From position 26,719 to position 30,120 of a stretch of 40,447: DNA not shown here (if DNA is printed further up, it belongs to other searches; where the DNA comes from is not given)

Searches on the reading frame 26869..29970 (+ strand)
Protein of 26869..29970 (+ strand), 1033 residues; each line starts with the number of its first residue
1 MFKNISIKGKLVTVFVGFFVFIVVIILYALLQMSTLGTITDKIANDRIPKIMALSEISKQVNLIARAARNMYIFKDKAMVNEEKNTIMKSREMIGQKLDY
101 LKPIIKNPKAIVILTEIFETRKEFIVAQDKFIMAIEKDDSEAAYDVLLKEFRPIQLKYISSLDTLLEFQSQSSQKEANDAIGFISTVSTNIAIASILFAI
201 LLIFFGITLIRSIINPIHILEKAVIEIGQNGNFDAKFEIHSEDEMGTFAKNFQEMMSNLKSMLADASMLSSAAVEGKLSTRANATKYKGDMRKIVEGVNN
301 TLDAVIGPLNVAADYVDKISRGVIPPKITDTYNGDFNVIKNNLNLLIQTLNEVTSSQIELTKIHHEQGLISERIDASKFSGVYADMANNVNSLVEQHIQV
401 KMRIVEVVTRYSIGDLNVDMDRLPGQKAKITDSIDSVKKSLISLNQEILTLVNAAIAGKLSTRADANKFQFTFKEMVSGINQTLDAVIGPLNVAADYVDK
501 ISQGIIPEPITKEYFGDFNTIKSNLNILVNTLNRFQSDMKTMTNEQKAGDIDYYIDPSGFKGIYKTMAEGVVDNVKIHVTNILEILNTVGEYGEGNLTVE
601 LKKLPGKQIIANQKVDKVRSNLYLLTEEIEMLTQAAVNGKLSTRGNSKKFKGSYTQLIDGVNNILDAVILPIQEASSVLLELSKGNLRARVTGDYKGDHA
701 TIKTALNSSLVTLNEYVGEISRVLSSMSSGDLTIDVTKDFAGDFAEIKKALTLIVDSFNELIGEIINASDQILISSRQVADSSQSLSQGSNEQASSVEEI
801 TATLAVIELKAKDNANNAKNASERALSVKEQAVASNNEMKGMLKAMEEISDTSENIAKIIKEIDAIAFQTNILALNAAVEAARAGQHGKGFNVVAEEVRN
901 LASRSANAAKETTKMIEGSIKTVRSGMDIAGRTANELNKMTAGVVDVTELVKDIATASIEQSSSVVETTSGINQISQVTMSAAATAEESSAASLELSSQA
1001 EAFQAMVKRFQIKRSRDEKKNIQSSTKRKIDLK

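Call 79: search_protein_families(library=pfam, proteins=[window:26869-29970:+], max_evalue=0.001)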
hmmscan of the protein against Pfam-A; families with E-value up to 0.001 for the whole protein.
window:26869-29970:+ (1033 aa): 7 families
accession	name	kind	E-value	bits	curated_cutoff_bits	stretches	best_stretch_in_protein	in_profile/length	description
PF18947.5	HAMP_2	-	1.1e-91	301.2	24.3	4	286-352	1-67/67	HAMP domain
PF00015.26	MCPsignal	-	2.1e-43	148.6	34.6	1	823-979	2-172/172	Methyl-accepting chemotaxis protein (MCP) signalling domain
PF18575.6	HAMP_N3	-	1e-30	105.4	25.7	2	400-441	1-42/43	HAMP N-terminal domain 3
PF12729.13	4HB_MCP_1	-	5.1e-16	59.2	27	1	4-180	1-177/181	Four helix bundle sensory module for signal transduction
PF00672.30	HAMP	-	1.8e-15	57.4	25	1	209-260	2-52/53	HAMP domain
PF02203.21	TarH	-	1e-07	32.5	25.2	1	1-172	1-176/177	Tar ligand binding domain homologue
PF21927.1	McpB_HAMP_2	-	1.8e-05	25.1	27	0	364-394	17-47/49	Methyl-accepting chemotaxis protein McpB, second HAMP domain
